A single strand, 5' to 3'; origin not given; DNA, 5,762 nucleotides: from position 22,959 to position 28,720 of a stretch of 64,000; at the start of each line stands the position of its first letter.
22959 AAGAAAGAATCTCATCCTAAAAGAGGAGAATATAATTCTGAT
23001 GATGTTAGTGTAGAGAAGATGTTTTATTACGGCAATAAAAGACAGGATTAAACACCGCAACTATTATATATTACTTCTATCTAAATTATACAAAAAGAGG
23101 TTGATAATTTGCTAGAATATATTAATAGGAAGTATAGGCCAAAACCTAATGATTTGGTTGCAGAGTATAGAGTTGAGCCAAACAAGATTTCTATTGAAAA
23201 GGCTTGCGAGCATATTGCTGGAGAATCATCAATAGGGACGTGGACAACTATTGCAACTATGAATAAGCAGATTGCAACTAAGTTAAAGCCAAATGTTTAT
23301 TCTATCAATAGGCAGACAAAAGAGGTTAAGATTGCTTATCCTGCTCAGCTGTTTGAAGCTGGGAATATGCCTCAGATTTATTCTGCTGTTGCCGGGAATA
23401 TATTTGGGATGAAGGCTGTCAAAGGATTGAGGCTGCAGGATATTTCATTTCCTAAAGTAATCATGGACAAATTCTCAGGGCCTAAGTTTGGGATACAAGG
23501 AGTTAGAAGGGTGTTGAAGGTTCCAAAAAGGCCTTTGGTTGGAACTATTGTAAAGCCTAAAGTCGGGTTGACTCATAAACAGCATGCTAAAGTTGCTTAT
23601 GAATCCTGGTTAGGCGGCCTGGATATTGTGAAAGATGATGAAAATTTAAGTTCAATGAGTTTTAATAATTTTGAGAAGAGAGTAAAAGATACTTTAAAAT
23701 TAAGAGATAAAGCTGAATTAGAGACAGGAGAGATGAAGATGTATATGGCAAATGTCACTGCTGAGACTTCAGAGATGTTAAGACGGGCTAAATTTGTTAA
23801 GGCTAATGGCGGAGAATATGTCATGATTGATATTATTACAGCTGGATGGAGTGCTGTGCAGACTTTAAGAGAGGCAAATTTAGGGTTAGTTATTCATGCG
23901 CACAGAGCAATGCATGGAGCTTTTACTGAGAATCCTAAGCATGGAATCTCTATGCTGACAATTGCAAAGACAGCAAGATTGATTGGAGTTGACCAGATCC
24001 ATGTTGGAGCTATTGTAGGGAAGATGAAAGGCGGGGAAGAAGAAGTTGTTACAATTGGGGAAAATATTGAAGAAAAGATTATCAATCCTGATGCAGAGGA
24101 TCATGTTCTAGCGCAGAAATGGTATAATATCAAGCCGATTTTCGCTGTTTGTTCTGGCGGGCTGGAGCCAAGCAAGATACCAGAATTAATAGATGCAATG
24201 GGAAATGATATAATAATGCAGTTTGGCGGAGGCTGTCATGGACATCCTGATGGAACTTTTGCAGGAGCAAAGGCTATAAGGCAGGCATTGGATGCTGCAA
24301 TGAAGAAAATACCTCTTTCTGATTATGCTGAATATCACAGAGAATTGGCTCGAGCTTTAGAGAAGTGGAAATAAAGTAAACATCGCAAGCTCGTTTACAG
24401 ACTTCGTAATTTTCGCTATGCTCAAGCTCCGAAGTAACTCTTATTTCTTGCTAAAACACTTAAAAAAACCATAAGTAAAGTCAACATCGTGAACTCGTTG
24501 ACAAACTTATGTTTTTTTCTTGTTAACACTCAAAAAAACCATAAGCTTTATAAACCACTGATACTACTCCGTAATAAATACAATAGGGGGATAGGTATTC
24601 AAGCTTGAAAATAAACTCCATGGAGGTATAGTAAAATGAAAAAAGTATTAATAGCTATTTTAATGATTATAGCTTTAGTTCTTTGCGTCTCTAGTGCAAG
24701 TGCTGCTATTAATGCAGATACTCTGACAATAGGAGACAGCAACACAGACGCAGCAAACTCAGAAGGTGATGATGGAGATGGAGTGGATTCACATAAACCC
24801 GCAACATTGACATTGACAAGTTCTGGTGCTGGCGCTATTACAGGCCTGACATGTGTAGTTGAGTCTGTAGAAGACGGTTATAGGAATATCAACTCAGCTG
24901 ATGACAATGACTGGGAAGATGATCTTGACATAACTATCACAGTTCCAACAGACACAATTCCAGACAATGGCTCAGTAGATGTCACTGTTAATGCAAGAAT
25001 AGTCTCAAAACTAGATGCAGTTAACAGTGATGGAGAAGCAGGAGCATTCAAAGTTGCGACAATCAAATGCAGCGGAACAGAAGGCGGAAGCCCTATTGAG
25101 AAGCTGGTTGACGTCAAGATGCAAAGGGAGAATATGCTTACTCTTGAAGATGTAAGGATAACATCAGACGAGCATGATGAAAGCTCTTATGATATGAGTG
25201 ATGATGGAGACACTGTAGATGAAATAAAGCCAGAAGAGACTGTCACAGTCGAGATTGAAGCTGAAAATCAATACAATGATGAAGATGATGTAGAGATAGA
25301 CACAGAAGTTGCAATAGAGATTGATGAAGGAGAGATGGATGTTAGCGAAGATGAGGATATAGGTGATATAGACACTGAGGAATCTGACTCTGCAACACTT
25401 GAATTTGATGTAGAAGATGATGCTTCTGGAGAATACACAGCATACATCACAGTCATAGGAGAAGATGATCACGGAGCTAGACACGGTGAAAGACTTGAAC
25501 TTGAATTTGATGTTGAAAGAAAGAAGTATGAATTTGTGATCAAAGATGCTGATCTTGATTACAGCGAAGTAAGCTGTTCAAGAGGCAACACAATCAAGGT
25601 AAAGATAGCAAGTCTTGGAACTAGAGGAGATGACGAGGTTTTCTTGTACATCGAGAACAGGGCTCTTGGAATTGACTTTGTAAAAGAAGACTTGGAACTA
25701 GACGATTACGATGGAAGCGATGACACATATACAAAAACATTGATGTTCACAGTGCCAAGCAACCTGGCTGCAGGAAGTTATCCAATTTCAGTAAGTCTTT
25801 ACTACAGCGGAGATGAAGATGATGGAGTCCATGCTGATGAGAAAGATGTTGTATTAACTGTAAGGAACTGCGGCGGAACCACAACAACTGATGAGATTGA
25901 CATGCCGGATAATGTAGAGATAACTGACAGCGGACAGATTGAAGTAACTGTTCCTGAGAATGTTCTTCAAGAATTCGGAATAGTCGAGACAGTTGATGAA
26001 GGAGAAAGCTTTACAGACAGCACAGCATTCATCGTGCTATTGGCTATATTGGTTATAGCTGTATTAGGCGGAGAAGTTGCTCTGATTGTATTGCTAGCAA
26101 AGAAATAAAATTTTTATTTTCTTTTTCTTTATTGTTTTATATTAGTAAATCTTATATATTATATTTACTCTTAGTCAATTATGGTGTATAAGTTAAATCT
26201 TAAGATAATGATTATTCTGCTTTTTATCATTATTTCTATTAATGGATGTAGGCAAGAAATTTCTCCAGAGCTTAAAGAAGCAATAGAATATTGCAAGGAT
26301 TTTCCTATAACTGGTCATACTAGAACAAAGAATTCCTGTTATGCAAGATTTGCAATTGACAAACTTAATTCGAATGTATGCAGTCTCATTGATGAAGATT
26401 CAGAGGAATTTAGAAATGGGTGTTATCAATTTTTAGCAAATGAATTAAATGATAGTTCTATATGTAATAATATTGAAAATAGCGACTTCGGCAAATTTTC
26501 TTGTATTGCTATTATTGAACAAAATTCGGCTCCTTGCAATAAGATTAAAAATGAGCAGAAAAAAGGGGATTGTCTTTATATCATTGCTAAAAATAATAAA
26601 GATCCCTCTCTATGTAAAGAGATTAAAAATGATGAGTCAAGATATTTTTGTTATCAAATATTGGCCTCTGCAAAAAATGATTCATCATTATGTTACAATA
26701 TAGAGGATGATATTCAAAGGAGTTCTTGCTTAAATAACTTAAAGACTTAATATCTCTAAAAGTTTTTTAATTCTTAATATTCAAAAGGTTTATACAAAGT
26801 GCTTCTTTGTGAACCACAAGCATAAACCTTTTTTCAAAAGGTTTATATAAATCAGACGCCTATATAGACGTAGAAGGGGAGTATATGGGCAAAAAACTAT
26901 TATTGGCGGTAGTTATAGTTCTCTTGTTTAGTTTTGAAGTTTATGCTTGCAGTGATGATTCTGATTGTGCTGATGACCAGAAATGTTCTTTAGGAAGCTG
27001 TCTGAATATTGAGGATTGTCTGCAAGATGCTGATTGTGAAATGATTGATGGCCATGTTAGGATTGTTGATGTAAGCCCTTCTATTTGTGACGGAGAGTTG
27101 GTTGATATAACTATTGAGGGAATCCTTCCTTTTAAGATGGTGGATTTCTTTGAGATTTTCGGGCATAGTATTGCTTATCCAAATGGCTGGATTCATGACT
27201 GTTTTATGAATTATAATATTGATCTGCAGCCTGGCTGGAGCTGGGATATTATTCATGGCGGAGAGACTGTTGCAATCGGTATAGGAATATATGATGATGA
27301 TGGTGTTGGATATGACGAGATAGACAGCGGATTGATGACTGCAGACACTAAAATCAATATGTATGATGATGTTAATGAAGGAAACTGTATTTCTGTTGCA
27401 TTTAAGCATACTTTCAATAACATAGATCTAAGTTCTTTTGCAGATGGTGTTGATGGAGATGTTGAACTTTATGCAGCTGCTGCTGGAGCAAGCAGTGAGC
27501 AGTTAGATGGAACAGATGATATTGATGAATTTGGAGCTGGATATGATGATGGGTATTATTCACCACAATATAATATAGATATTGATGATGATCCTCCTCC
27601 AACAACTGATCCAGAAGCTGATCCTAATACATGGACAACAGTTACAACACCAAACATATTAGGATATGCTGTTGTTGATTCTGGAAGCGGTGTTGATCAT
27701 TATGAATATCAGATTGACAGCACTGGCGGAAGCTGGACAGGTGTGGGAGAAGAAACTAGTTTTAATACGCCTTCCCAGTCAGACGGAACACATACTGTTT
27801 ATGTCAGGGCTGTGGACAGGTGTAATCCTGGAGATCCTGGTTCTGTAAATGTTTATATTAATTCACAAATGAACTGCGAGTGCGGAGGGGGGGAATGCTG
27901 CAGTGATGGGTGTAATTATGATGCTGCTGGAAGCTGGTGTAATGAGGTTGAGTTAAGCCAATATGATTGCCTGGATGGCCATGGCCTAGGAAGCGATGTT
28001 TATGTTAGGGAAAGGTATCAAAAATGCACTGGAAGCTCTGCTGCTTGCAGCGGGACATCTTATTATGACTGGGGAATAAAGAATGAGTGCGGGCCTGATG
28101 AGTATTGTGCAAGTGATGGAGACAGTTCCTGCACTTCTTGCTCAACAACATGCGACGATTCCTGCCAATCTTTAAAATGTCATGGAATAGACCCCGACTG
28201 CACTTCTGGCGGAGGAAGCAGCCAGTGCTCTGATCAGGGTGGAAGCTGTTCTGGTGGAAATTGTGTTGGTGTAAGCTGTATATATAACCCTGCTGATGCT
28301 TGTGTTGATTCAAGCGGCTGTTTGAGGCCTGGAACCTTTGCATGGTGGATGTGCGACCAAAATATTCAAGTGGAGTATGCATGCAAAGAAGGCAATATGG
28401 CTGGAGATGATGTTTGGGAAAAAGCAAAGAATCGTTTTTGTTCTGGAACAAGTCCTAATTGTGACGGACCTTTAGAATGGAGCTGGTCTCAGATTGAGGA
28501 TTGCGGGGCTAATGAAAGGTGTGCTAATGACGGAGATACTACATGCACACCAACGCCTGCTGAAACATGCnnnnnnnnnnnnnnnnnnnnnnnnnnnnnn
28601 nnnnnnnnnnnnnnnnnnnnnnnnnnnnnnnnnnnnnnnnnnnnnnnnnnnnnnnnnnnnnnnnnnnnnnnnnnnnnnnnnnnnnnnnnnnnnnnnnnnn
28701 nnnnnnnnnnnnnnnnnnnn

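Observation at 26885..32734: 1949-aa giant protein combining MopE-like Cys motifs, about 14 WDG propeller blades, about 9 Cys modules and a C-terminal CARDB domain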

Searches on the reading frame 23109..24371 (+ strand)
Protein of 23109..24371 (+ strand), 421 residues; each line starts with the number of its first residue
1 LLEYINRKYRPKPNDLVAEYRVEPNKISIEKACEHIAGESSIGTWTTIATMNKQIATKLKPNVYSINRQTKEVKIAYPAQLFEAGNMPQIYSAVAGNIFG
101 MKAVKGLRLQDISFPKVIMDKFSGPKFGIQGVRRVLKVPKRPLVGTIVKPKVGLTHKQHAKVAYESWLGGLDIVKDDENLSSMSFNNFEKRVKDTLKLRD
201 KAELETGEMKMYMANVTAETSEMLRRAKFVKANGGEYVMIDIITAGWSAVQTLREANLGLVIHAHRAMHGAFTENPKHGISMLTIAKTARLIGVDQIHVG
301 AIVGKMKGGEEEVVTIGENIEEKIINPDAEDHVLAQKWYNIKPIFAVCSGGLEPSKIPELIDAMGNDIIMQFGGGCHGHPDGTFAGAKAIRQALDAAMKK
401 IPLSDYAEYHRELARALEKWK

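Call 16: search_protein_families(library=pfam, proteins=[window:23109-24371:+], max_evalue=1)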
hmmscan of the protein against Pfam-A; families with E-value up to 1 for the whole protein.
window:23109-24371:+ (421 aa): 2 families
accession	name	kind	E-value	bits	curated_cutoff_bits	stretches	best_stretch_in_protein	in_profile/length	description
PF00016.26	RuBisCO_large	-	6.7e-93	311.6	30.1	1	128-420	1-299/299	Ribulose bisphosphate carboxylase large chain, catalytic domain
PF02788.21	RuBisCO_large_N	-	1e-42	145.6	20.7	1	3-116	1-118/120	Ribulose bisphosphate carboxylase large chain, N-terminal domain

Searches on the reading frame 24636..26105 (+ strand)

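Call 16: search_protein_families(library=pfam, proteins=[window:24636-26105:+], max_evalue=1)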
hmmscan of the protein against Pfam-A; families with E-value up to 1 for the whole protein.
window:24636-26105:+ (490 aa): 6 families
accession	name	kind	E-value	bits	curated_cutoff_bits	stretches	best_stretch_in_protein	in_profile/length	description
PF19271.4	Nis1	-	0.015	16.4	27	0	196-221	13-38/114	Nis1 family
PF20611.3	DUF6801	-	0.023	15.2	26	1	97-150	101-155/161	Family of unknown function (DUF6801)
PF14734.12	DUF4469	-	0.058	13.8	22.6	1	366-391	63-88/101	Domain of unknown function (DUF4469) with IG-like fold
PF10633.15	NPCBM_assoc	-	0.06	14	24.4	0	362-390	49-77/78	NPCBM-associated, NEW3 domain of alpha-galactosidase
PF24053.1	DUF7356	-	0.11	12.9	27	0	400-438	32-67/105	Domain of unknown function (DUF7356)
PF04234.18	CopC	-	0.34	12.4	23.3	0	234-280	35-83/92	CopC domain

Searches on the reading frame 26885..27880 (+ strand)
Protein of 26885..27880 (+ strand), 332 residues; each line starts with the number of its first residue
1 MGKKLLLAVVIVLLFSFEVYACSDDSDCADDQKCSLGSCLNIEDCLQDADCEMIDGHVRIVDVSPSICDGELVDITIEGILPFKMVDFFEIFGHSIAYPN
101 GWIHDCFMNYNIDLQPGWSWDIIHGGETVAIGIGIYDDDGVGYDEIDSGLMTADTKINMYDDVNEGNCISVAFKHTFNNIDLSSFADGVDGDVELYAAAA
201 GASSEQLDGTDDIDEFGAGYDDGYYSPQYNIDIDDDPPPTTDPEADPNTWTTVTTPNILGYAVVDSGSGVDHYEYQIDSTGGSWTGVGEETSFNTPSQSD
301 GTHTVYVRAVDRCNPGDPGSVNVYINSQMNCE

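Call 16: search_protein_families(library=pfam, proteins=[window:26885-27880:+], max_evalue=1)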
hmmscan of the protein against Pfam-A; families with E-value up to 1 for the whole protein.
window:26885-27880:+ (332 aa): 0 families

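Call 70: search_solved_structures(query=window:26885-27880:+, max_evalue=1)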
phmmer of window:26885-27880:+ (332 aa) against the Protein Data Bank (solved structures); distinct sequences matched with E-value up to 1: 4.
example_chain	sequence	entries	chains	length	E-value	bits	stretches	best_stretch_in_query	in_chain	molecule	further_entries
4u3h_A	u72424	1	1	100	0.37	13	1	268-323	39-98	FN3con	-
2mnu_A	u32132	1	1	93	0.4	12.9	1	249-292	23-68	EDB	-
2fnb_A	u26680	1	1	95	0.44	12.8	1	249-292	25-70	PROTEIN (FIBRONECTIN)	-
9pgb_A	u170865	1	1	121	0.45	12.7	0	37-69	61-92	4-module Cysteine Rich Eggshell Membrane Protein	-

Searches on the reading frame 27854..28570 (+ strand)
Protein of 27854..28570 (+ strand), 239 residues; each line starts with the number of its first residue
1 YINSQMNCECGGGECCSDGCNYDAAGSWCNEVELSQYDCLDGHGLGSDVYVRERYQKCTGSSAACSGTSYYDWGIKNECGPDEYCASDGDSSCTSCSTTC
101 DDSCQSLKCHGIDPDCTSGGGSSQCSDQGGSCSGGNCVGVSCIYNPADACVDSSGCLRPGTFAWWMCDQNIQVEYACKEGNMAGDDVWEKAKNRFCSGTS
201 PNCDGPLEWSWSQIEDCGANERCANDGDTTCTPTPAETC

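Call 16: search_protein_families(library=pfam, proteins=[window:27854-28570:+], max_evalue=1)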
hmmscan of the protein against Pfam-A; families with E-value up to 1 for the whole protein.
window:27854-28570:+ (239 aa): 0 families
